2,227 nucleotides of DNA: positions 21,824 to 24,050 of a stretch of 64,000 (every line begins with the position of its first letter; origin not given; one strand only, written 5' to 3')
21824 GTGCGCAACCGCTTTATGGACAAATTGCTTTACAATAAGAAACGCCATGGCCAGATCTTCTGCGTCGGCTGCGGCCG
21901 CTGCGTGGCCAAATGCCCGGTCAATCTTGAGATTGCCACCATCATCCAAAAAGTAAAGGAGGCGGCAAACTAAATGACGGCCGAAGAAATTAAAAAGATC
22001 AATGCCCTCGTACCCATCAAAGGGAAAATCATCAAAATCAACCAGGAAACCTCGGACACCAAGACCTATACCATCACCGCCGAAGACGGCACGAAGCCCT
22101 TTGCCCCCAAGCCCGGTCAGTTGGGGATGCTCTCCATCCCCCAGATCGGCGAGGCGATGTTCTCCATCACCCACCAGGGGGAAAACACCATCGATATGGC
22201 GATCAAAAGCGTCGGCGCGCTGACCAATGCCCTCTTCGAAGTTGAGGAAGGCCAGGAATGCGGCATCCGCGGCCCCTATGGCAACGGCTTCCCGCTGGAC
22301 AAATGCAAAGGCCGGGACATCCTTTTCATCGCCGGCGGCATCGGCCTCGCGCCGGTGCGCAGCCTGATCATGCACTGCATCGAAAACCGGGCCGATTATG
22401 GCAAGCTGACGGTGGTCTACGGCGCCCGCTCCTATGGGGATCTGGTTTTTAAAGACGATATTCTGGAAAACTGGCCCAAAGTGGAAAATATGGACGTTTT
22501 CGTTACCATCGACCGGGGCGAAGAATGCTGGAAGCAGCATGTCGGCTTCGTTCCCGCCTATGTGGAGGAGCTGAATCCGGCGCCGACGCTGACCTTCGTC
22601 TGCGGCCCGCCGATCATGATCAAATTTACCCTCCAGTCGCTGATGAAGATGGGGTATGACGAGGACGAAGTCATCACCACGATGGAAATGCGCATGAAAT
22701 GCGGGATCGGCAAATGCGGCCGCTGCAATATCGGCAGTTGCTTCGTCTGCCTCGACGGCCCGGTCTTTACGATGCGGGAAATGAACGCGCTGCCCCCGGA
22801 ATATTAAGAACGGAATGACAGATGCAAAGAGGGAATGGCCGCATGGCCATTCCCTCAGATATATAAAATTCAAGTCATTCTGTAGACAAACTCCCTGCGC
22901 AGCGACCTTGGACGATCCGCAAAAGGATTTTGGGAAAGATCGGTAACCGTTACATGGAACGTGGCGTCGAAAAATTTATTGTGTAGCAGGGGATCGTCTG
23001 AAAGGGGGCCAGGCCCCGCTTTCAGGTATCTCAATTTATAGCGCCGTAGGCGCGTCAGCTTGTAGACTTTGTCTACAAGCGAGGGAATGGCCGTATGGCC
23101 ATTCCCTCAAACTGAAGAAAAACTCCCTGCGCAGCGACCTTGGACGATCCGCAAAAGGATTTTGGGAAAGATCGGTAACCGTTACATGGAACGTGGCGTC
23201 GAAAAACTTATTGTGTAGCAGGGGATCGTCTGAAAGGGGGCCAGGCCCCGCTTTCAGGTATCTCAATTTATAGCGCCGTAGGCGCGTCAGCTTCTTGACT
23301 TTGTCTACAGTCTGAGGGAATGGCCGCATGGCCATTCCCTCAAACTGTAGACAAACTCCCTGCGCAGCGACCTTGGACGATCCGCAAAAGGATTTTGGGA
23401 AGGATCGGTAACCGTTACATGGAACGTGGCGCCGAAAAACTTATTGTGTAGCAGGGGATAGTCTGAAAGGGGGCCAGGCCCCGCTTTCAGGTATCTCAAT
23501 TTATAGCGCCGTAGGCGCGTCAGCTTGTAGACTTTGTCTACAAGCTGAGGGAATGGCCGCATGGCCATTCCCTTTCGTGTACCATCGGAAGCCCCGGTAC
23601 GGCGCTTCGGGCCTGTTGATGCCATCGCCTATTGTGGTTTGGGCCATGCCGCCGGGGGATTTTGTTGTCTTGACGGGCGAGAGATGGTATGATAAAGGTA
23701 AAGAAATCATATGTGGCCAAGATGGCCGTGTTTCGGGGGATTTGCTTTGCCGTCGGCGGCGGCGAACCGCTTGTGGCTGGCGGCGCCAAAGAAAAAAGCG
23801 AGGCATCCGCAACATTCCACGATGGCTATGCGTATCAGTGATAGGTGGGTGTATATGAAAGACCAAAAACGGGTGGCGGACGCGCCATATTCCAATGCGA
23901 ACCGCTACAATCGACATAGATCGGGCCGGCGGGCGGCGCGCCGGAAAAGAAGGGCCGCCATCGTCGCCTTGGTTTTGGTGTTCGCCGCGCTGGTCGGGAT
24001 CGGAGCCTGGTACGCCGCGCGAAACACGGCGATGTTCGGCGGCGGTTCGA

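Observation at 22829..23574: Three tandem ~232-bp non-coding units separated by a 28-nt perfect palindrome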

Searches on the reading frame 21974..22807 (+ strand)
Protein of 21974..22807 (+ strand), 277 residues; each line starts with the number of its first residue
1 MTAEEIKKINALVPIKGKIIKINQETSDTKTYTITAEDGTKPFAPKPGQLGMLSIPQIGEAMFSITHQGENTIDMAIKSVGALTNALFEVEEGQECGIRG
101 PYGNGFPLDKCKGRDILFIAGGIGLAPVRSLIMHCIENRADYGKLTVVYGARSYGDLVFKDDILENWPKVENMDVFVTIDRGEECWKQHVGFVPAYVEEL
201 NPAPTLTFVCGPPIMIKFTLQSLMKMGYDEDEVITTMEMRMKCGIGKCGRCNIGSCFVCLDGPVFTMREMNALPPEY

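Call 16: find_encoding_contigs(protein=window:21974-22807:+, flank=6000, max_places=10)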
Protein window:21974-22807:+ (277 aa): no gene with exactly this product is on record in the collection.

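Call 17: search_protein_families(library=pfam, proteins=[window:21974-22807:+])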
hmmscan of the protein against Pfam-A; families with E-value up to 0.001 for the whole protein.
window:21974-22807:+ (277 aa): 3 families
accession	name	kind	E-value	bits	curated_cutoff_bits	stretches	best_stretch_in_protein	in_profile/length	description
PF00175.26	NAD_binding_1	-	1e-15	58.8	22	1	118-219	1-107/109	Oxidoreductase NAD-binding domain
PF10418.14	DHODB_Fe-S_bind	-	3e-07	30.5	23.9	1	238-270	1-40/41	Iron-sulfur cluster binding domain of dihydroorotate dehydrogenase B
PF08030.17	NAD_binding_6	-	8.9e-05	23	22.2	0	115-166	3-58/156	Ferric reductase NAD binding domain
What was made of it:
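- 21974..22807 (+): Last gene of the hdr/flx cluster (FlxA-like NAD(P)H-flavin oxidoreductase). Its stop codon lies 22 nt before the first palindrome. Pfam NAD_binding_1 and DHODB_Fe-S_bind (call 17).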

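Call 20: find_related_loci(query=window:21974-22807:+, collection=genome_contigs, flank=5000)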
Query window:21974-22807:+ (277 aa) in genome_contigs; peptide patterns used: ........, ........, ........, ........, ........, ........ (x = any residue, [..] = any of these).
600 stretches matched a pattern (row limit reached: there are more); 73 encode a relative of the query (tblastn E <= 1e-3); 73 distinct loci.
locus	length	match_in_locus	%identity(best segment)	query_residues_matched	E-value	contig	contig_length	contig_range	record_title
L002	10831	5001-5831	78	1-277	2e-149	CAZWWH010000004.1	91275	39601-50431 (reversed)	MAG TPA_asm: uncultured Peptococcaceae bacterium isolate SRP222994_co1_322 genome assembly, contig: NODE_247_length_9127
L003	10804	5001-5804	73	10-277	2e-138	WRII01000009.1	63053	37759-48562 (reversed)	MAG: Peptococcaceae bacterium isolate Nt197P3bin37 Ga0082212_10000407, whole genome shotgun sequence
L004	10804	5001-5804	71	10-277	2e-132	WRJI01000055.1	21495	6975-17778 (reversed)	MAG: Peptococcaceae bacterium isolate Nt197P3bin79 Ga0082212_10003715, whole genome shotgun sequence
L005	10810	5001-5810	56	12-277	8e-95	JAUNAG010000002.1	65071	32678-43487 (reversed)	MAG: Lachnospiraceae bacterium isolate S19M_St_20 NODE_55_length_65071_cov_7.155516, whole genome shotgun sequence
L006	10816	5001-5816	54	10-277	4e-93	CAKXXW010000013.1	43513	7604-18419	MAG: uncultured Eubacteriales bacterium isolate REFINED_METABAT215_TOP10_CONTIGS_1500_ASSEMBLY_K77_MERGED__Hadza_MoBio_h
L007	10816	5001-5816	54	10-277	5e-93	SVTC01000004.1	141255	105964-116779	MAG: Oscillospiraceae bacterium isolate SIG685 NODE_2491_length_141255_cov_4.484794, whole genome shotgun sequence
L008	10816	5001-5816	53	10-277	9e-93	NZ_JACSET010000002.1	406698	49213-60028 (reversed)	Treponema sp. Marseille-Q4130 NODE_2_length_406698_cov_43.052976, whole genome shotgun sequence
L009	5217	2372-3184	53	11-277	1e-92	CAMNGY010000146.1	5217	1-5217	MAG: uncultured Treponema sp. isolate SRR1267595_bin.11_metaWRAP_v1.3_MAG genome assembly, contig: NODE.33809_length_521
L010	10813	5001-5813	54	11-277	1e-92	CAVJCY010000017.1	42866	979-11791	bacterium isolate H07677-L1_cleanbin_000018 genome assembly, contig: Spades_H07677-L1_contig_346, whole genome shotgun s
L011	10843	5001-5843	52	3-277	1e-92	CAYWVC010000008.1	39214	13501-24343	MAG TPA_asm: uncultured Lachnospiraceae bacterium isolate SRP225648_co1_340 genome assembly, contig: NODE_1935_length_39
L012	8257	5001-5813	53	11-277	1e-92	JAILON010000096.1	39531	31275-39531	MAG: Treponema sp. isolate RUI307 k141_6361918_flag=1_multi=8.0000_len=39531, whole genome shotgun sequence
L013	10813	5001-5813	53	11-277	4e-92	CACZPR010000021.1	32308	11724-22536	MAG: uncultured Spirochaetaceae bacterium isolate RUG12833 genome assembly, contig: RUG12833_asm_21, whole genome shotgu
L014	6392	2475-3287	54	11-277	2e-92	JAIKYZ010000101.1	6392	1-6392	MAG: Treponema sp. isolate RUI494 k141_7458704_flag=1_multi=10.9840_len=6392, whole genome shotgun sequence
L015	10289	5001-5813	53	11-277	3e-92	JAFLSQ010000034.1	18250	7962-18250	MAG: Treponema sp. isolate HAN031 Seq34, whole genome shotgun sequence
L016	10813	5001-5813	53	11-277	4e-92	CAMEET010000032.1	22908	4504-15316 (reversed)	MAG: uncultured Treponema sp. isolate SRR11489746_bin.107_metaWRAP_v1.3_MAG genome assembly, contig: ERZ11466724.2815, w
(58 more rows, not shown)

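Call 28: find_homologous_proteins(query=window:21974-22807:+, max_evalue=1e-60)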
Query window:21974-22807:+ (277 aa): 7615 proteins with E <= 1e-60 among 8000 candidates; the best 120 are listed.
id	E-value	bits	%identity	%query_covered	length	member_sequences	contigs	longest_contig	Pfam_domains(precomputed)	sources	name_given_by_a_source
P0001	4.0e-171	586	91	100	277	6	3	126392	PF10418.15,PF00175.27,PF08030.18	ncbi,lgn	-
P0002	1.4e-146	505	78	100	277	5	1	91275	PF10418.15,PF00175.27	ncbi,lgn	-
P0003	3.5e-139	481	73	100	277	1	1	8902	PF10418.15,PF00175.27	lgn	-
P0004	3.6e-138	478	72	100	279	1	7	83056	PF10418.15,PF00175.27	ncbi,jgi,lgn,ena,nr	ncbi:MAG: oxidoreductase FAD/NAD(P)-binding domain protein [Peptococcaceae bacterium]|jgi:NAD(P)H-fl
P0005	1.7e-137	475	72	100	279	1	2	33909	PF10418.15,PF00175.27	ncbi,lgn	-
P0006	3.6e-137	474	73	100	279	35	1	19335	PF10418.15,PF00175.27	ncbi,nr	ncbi:MAG: hydrogenase [Clostridia bacterium]|nr:hydrogenase [Clostridia bacterium]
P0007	1.5e-135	469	73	100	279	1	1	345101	PF10418.15,PF00175.27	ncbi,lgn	ncbi:MAG: FAD/NAD(P)-binding protein [Bacillota bacterium]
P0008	6.2e-135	467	73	97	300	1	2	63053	PF10418.15,PF00175.27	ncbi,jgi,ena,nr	ncbi:MAG: FAD/NAD(P)-binding protein [Peptococcaceae bacterium]|nr:FAD/NAD(P)-binding protein [Pepto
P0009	7.6e-135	467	71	100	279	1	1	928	PF10418.15,PF00175.27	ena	-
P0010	2.8e-134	465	73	100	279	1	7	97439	PF10418.15,PF00175.27,PF00970.31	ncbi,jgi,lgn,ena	-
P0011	2.6e-133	462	71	100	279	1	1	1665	PF10418.15,PF00175.27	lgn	-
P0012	4.5e-133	461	71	100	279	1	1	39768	PF10418.15,PF00175.27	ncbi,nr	ncbi:MAG: hydrogenase [Clostridia bacterium]|nr:hydrogenase [Clostridia bacterium]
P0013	1.5e-132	459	71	100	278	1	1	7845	PF10418.15,PF00175.27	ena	-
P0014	3.7e-132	458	72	97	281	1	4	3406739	PF10418.15,PF00175.27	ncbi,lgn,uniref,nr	ncbi:oxidoreductase FAD/NAD(P)-binding domain protein [Syntrophobotulus glycolicus DSM 8271]|uniref:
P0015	5.9e-132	457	69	99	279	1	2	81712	PF10418.15,PF00175.27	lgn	-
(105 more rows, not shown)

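Call 29: find_encoding_contigs(protein=P0001, flank=6000, max_places=10)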
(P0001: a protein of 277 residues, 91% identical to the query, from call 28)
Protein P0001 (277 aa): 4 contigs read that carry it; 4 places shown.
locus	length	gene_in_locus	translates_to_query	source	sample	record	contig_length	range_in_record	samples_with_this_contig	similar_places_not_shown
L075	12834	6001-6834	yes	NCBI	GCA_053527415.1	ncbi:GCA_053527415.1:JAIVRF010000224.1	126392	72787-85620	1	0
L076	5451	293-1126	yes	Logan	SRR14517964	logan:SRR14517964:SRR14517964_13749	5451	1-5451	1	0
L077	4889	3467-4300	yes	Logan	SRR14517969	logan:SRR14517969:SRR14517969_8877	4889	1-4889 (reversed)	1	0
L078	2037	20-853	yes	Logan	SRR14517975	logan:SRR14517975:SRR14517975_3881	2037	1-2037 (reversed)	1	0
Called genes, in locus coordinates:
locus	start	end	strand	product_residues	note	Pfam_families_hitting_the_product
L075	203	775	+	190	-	PF13237:Fer4_10 (faint), PF13183:Fer4_8, PF13187:Fer4_9, PF13534:Fer4_17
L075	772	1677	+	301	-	PF02754:CCG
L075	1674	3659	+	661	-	PF01266:DAO (weak), PF07992:Pyr_redox_2 (weak), PF12831:FAD_oxidored (weak), PF13450:NAD_binding_8 (weak), PF12797:Fer4_2 (faint), PF00037:Fer4, PF12837:Fer4_6 (weak), PF12838:Fer4_7 (weak), +6 more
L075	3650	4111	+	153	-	PF02662:FlpD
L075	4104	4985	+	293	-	PF13237:Fer4_10 (faint), PF00037:Fer4 (faint), PF13187:Fer4_9 (faint), PF13183:Fer4_8 (weak), PF12837:Fer4_6 (weak)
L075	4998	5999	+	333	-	PF12797:Fer4_2 (faint), PF00037:Fer4 (faint), PF17179:Fer4_22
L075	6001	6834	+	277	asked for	PF08030:NAD_binding_6 (faint), PF00175:NAD_binding_1, PF10418:DHODB_Fe-S_bind (weak)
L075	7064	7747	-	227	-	PF06304:DUF1048 (weak)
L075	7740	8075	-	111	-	PF03551:PadR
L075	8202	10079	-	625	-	PF00664:ABC_membrane, PF02463:SMC_N (weak), PF00005:ABC_tran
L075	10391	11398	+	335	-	PF00670:AdoHcyase_NAD (faint), PF02826:2-Hacid_dh_C (weak), PF03446:NAD_binding_2 (weak), PF07991:KARI_N, PF01450:KARI_C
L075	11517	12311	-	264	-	-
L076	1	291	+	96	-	?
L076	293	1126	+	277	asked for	PF08030:NAD_binding_6 (faint), PF00175:NAD_binding_1, PF10418:DHODB_Fe-S_bind (weak)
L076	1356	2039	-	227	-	PF06304:DUF1048 (weak)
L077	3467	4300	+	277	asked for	PF08030:NAD_binding_6 (faint), PF00175:NAD_binding_1, PF10418:DHODB_Fe-S_bind (weak)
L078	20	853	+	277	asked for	PF08030:NAD_binding_6 (faint), PF00175:NAD_binding_1, PF10418:DHODB_Fe-S_bind (weak)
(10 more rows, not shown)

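Call 30: list_cluster_members(proteins=[P0001])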
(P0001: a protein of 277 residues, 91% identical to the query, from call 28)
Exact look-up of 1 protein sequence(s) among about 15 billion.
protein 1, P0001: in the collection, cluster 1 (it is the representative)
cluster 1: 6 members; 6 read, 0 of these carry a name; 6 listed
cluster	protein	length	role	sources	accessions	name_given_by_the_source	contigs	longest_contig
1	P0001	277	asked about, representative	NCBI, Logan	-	-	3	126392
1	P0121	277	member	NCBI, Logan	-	-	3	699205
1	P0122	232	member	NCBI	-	-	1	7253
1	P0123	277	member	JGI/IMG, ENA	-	-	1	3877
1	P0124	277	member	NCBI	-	-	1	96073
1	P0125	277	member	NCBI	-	-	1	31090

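Call 34: find_encoding_contigs(protein=P0124, flank=6000, max_places=10)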
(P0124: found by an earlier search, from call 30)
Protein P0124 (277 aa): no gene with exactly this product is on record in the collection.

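Call 35: find_encoding_contigs(protein=P0121, flank=6000, max_places=10)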
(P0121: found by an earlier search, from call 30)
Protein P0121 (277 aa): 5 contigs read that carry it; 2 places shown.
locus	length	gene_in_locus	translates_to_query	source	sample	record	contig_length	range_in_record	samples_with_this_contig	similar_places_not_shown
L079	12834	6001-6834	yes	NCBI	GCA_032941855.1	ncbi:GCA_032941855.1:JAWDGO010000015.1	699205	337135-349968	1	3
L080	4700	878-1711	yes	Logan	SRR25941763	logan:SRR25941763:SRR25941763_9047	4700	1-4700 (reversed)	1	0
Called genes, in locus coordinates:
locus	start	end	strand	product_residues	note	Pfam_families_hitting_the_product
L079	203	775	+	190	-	PF13237:Fer4_10 (faint), PF13183:Fer4_8, PF13187:Fer4_9, PF13534:Fer4_17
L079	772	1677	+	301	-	PF02754:CCG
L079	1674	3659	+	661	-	PF01266:DAO (weak), PF07992:Pyr_redox_2 (weak), PF12831:FAD_oxidored (weak), PF13450:NAD_binding_8 (weak), PF12797:Fer4_2 (faint), PF00037:Fer4, PF12837:Fer4_6 (weak), PF12838:Fer4_7 (weak), +6 more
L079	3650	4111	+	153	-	PF02662:FlpD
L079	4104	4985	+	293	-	PF13237:Fer4_10 (faint), PF00037:Fer4 (faint), PF13187:Fer4_9 (faint), PF13183:Fer4_8 (weak), PF12837:Fer4_6 (weak)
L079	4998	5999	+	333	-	PF12797:Fer4_2 (faint), PF00037:Fer4 (faint), PF17179:Fer4_22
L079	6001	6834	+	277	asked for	PF08030:NAD_binding_6 (faint), PF00175:NAD_binding_1, PF10418:DHODB_Fe-S_bind (weak)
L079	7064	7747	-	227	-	PF06304:DUF1048 (faint)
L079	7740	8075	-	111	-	PF03551:PadR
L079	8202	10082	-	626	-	PF00664:ABC_membrane, PF02463:SMC_N (weak), PF00005:ABC_tran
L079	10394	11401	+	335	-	PF00670:AdoHcyase_NAD (faint), PF02826:2-Hacid_dh_C (weak), PF03446:NAD_binding_2 (weak), PF07991:KARI_N, PF01450:KARI_C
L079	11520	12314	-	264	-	-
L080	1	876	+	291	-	?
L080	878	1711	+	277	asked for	PF08030:NAD_binding_6 (faint), PF00175:NAD_binding_1, PF10418:DHODB_Fe-S_bind (weak)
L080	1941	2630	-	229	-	PF06304:DUF1048 (weak)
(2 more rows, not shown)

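Call 36: find_encoding_contigs(protein=P0125, flank=6000, max_places=6)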
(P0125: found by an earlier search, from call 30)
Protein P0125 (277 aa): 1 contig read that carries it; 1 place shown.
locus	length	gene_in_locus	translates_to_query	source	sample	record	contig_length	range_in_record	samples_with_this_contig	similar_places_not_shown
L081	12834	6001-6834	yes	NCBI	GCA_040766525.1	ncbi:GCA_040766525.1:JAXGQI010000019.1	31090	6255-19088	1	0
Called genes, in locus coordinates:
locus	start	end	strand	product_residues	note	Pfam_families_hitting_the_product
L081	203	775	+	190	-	PF13237:Fer4_10 (faint), PF13183:Fer4_8, PF13187:Fer4_9, PF13534:Fer4_17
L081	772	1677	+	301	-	PF02754:CCG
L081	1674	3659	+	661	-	PF01266:DAO (faint), PF07992:Pyr_redox_2 (faint), PF12831:FAD_oxidored (weak), PF13450:NAD_binding_8 (weak), PF12797:Fer4_2 (faint), PF00037:Fer4, PF12837:Fer4_6 (weak), PF12838:Fer4_7 (weak), +5 more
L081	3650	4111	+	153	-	PF02662:FlpD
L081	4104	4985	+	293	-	PF13183:Fer4_8 (weak), PF12837:Fer4_6 (weak)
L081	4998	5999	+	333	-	PF12797:Fer4_2 (faint), PF00037:Fer4 (faint), PF13237:Fer4_10 (faint), PF17179:Fer4_22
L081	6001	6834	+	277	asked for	PF00175:NAD_binding_1, PF10418:DHODB_Fe-S_bind (weak)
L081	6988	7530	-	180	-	-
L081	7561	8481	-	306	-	PF14580:LRR_9 (faint), PF13855:LRR_8 (weak), PF12799:LRR_4, PF23211:LRR_LRWD1 (weak), PF12799:LRR_4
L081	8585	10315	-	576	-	PF00664:ABC_membrane, PF02463:SMC_N, PF00005:ABC_tran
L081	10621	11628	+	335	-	PF00670:AdoHcyase_NAD (weak), PF02826:2-Hacid_dh_C, PF03446:NAD_binding_2 (weak), PF07991:KARI_N, PF01450:KARI_C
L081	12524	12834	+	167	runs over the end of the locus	-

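Call 37: find_encoding_contigs(protein=P0123, flank=6000, max_places=6)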
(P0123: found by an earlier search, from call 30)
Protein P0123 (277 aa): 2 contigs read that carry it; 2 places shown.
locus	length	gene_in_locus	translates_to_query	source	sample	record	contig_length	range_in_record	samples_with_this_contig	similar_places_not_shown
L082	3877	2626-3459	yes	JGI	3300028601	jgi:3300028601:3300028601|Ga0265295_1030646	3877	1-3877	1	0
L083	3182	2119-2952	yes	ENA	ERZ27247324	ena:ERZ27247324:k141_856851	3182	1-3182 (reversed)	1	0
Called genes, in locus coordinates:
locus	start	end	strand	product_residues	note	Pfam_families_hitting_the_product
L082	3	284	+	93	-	?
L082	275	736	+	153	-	PF02662:FlpD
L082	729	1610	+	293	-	PF13237:Fer4_10 (faint), PF00037:Fer4 (faint), PF13187:Fer4_9 (faint), PF13183:Fer4_8 (weak), PF12837:Fer4_6 (weak)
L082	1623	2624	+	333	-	PF12797:Fer4_2 (faint), PF00037:Fer4 (faint), PF17179:Fer4_22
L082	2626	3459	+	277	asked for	PF08030:NAD_binding_6 (faint), PF00175:NAD_binding_1, PF10418:DHODB_Fe-S_bind (weak)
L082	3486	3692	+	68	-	-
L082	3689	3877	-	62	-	?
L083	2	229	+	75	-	?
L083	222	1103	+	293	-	PF13237:Fer4_10 (faint), PF00037:Fer4 (faint), PF13187:Fer4_9 (faint), PF13183:Fer4_8 (weak), PF12837:Fer4_6 (weak)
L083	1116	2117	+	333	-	PF12797:Fer4_2 (faint), PF00037:Fer4 (faint), PF17179:Fer4_22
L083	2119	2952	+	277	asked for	PF08030:NAD_binding_6 (faint), PF00175:NAD_binding_1, PF10418:DHODB_Fe-S_bind (weak)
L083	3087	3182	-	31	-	?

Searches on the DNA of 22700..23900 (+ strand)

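Call 5: search_rna_families(source=window, start=22700, end=23900, threshold=evalue, max_evalue=10, show_alignments=3)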
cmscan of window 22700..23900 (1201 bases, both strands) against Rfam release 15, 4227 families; matches with E-value up to 10: 10.
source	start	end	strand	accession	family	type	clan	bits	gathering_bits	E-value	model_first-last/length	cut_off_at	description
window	23300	23355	-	RF00845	MIR158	Gene; miRNA;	-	33.1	67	0.00024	21-79/100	no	MIR158 microRNA precursor family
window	23282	23376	+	RF00845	MIR158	Gene; miRNA;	-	29.6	67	0.0021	1-100/100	no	MIR158 microRNA precursor family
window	23299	23370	-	RF02814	Sso133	Gene; sRNA;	-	24.6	44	0.037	1-73/73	no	Sulfolobus sRNA133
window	23297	23358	+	RF03293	mir-4672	Gene; miRNA;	-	24.1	98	0.051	1-81/81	no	mir-4672 microRNA precursor family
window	23305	23351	+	RF01035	mir-887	Gene; miRNA;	-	18.1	100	3.2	1-78/78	no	mir-887 microRNA precursor family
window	23082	23188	+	RF02916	atpB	Cis-reg;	-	17.5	37.4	0.3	1-128/128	no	atpB RNA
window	22746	22910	+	RF01639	ceN49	Gene; snRNA; snoRNA; HACA-box;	-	15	65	3.7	1-134/134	no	Caenorhabditis snoRNA ceN49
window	23040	23065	-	RF01687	Acido-Lenti-1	Gene; sRNA;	-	14.3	37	2.5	1-46/46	no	Acido-Lenti-1 RNA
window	23505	23530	-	RF01687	Acido-Lenti-1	Gene; sRNA;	-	14.3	37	2.5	1-46/46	no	Acido-Lenti-1 RNA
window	22830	22956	+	RF02916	atpB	Cis-reg;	-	13.2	37.4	3.8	1-128/128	no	atpB RNA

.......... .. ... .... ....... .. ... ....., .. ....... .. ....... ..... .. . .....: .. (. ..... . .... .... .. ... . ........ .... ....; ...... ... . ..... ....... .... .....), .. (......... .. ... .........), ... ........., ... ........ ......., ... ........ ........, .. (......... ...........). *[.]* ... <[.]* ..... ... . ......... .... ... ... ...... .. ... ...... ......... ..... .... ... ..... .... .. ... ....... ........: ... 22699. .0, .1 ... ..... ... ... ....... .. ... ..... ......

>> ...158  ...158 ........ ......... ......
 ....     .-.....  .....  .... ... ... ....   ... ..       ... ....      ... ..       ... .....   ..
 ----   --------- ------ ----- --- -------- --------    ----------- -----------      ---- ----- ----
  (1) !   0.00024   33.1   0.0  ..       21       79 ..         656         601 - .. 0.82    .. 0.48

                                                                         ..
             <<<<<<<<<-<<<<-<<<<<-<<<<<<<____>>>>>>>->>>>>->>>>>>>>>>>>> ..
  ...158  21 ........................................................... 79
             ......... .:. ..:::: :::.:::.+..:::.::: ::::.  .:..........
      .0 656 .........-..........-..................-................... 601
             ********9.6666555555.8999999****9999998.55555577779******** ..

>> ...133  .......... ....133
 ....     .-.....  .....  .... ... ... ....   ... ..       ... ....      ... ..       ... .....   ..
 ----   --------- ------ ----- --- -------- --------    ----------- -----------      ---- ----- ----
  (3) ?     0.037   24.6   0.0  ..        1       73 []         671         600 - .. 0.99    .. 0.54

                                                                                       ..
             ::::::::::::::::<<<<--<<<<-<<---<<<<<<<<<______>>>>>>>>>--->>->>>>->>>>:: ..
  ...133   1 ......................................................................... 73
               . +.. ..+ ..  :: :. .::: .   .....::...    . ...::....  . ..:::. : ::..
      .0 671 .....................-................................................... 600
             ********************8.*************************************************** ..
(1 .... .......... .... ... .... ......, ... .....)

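Call 18: search_dna_similar(query=window:22829-23574:+, collection=plasmids, mode=distant)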
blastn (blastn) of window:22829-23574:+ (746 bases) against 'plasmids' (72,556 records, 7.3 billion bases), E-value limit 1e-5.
No match.

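Call 19: search_dna_similar(query=window:22829-23574:+, collection=phages, mode=distant)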
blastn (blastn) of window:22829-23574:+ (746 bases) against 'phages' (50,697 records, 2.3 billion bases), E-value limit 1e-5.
No match.

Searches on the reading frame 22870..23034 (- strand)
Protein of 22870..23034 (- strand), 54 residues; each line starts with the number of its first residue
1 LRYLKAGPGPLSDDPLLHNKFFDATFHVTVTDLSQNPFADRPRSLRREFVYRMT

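Call 80: search_protein_families(library=pfam, proteins=[window:22870-23034:-], max_evalue=1)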
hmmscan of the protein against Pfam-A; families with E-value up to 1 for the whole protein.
window:22870-23034:- (54 aa): 0 families
